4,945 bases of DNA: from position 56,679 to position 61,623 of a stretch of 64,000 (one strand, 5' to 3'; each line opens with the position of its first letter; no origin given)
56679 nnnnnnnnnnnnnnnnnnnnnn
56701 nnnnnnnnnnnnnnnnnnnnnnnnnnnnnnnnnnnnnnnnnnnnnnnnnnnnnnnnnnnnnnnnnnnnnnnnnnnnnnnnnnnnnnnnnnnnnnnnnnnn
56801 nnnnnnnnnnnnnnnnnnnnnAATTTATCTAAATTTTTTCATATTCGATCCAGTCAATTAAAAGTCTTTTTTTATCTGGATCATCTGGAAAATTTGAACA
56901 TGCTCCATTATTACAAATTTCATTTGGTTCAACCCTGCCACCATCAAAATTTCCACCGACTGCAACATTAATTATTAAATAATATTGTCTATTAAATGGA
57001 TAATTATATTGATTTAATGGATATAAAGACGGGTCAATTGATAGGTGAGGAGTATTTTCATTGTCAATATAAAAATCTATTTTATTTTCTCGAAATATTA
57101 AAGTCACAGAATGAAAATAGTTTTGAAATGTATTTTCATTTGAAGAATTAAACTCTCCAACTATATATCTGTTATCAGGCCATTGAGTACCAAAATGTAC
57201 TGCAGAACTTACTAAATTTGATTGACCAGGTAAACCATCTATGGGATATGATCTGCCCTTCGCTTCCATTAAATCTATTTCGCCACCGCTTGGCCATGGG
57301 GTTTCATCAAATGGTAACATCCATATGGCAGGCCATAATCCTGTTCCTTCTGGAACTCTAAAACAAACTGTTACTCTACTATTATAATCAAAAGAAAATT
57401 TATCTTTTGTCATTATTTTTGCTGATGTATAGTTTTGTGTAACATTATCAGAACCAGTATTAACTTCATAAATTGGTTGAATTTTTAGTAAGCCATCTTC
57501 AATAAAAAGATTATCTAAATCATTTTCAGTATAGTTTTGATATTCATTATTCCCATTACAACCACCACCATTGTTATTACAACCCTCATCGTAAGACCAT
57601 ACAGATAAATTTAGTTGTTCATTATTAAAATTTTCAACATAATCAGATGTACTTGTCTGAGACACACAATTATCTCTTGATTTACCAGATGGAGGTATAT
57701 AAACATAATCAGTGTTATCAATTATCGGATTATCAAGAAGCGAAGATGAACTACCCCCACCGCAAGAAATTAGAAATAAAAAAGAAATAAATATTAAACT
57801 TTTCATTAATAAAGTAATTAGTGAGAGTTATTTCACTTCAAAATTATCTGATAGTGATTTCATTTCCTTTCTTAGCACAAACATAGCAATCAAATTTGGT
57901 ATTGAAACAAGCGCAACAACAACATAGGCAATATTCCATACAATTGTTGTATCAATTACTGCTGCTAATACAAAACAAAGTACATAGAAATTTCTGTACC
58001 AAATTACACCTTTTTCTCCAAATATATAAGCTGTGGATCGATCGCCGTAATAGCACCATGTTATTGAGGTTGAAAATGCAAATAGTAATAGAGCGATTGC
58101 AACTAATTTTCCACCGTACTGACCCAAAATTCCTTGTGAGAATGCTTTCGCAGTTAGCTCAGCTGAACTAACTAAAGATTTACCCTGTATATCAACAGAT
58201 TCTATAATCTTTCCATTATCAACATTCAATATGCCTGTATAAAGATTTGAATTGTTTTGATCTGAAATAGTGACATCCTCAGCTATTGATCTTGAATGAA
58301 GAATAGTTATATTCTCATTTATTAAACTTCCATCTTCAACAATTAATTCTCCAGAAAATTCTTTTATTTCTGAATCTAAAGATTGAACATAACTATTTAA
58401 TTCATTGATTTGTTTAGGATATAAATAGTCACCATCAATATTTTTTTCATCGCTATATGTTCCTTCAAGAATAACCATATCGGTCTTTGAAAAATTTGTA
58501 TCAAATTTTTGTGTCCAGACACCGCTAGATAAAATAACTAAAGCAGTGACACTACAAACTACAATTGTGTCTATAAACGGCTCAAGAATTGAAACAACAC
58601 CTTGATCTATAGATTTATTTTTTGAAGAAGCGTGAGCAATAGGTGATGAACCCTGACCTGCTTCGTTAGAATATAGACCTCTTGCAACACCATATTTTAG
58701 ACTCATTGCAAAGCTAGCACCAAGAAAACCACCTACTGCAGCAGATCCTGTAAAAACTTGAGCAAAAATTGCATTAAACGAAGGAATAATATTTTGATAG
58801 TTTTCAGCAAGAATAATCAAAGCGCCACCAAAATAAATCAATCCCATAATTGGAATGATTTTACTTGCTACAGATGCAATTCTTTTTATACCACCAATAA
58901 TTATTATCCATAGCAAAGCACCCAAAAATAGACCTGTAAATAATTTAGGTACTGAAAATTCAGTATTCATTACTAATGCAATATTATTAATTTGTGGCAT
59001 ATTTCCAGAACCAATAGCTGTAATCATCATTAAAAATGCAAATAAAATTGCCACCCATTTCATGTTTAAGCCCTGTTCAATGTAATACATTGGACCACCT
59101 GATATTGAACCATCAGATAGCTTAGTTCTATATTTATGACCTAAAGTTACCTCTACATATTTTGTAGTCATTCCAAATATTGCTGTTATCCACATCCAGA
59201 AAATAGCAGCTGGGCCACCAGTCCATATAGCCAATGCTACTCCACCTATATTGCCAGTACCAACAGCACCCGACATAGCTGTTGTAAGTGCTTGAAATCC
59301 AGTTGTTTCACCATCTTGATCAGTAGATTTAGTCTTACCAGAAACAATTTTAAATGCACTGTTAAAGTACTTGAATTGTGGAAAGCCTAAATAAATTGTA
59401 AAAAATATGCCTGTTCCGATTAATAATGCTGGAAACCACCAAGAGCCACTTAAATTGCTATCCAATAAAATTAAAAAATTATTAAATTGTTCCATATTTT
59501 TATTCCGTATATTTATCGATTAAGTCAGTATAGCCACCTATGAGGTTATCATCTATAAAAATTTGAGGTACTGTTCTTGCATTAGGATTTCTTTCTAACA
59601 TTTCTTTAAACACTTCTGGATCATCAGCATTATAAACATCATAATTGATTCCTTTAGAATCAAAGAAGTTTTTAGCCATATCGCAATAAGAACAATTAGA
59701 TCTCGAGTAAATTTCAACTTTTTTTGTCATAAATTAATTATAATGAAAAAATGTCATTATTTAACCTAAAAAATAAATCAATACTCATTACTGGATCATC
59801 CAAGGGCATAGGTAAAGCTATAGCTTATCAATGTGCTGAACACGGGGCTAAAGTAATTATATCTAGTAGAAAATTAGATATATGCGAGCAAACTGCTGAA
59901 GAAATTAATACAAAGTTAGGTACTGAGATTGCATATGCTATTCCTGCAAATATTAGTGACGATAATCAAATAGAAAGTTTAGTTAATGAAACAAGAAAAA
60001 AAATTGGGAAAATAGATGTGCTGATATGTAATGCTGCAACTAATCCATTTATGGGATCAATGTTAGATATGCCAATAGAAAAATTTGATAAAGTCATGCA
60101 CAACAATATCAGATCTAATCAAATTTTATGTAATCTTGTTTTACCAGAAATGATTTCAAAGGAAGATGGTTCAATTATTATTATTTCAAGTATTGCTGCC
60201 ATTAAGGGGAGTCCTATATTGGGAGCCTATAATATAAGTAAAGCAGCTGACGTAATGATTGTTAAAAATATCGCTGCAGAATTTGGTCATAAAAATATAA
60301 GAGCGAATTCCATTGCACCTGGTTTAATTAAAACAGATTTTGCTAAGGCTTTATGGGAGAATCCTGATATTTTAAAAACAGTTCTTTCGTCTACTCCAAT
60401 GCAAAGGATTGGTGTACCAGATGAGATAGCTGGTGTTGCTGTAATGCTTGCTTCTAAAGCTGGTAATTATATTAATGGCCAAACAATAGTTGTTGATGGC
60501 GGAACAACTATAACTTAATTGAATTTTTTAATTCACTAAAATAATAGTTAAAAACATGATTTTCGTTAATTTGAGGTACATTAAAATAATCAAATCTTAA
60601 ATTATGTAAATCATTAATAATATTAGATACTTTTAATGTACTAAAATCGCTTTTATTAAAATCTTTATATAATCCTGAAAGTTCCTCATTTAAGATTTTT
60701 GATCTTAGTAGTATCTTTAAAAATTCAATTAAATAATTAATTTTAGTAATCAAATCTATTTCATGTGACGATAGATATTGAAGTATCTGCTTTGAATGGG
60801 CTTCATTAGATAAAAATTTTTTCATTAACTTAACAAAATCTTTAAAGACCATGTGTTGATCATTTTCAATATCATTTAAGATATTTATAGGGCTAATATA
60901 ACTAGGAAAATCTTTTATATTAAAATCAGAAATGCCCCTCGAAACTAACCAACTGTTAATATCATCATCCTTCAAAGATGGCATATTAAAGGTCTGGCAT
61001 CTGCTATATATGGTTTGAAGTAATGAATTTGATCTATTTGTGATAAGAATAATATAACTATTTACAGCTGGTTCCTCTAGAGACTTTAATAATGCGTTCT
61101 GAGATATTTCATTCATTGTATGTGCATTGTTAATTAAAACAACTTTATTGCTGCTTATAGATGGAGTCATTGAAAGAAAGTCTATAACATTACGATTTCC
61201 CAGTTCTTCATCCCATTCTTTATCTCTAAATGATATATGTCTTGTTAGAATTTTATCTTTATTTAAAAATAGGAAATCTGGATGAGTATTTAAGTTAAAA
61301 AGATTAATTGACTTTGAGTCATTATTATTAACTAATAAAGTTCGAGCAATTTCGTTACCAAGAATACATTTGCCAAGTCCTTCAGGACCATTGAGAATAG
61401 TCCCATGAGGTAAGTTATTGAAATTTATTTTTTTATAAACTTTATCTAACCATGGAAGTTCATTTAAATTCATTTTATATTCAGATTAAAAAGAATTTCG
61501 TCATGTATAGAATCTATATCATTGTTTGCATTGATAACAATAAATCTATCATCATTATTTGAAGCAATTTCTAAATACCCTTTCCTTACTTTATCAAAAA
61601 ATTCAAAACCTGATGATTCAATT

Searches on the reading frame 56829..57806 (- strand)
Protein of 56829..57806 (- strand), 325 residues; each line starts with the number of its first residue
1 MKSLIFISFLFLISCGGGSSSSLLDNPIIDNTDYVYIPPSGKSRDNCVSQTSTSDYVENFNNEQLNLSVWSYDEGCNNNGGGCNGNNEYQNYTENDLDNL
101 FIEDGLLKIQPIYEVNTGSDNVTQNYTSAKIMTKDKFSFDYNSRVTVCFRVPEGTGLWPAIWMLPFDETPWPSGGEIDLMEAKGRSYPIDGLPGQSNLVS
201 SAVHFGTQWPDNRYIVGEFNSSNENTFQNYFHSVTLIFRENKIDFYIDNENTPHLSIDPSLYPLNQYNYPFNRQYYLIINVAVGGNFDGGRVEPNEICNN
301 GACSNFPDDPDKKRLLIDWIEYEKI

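Call 79: search_protein_families(library=pfam, proteins=[window:56829-57806:-], max_evalue=0.0001)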
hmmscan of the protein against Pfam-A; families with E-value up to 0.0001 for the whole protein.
window:56829-57806:- (325 aa): 1 family
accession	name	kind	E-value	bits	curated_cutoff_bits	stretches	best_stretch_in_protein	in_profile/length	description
PF00722.28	Glyco_hydro_16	-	4.8e-08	33.1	22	1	123-260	26-140/175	Glycosyl hydrolases family 16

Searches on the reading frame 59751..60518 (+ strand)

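Call 79: search_protein_families(library=pfam, proteins=[window:59751-60518:+], max_evalue=0.0001)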
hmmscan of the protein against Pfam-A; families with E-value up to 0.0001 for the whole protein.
window:59751-60518:+ (255 aa): 3 families
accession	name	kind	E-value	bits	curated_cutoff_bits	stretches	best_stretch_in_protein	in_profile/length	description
PF13561.12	adh_short_C2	-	1.8e-64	218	27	1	17-253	5-236/236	Enoyl-(Acyl carrier protein) reductase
PF00106.31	adh_short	-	1.3e-48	165.5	26.6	1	9-204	1-193/195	short chain dehydrogenase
PF08659.16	KR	-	6.6e-12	46.2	22.6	1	11-163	3-152/180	KR domain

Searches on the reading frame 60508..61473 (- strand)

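Call 79: search_protein_families(library=pfam, proteins=[window:60508-61473:-], max_evalue=0.0001)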
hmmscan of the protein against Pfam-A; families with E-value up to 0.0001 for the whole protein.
window:60508-61473:- (321 aa): 2 families
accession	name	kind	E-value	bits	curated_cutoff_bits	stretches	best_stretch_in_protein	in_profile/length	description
PF13177.12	DNA_pol3_delta2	-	3.4e-27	95.9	27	1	13-167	10-160/161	DNA polymerase III, delta subunit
PF00004.35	AAA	-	1.9e-06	28.8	21.2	1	26-161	2-125/131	ATPase family associated with various cellular activities (AAA)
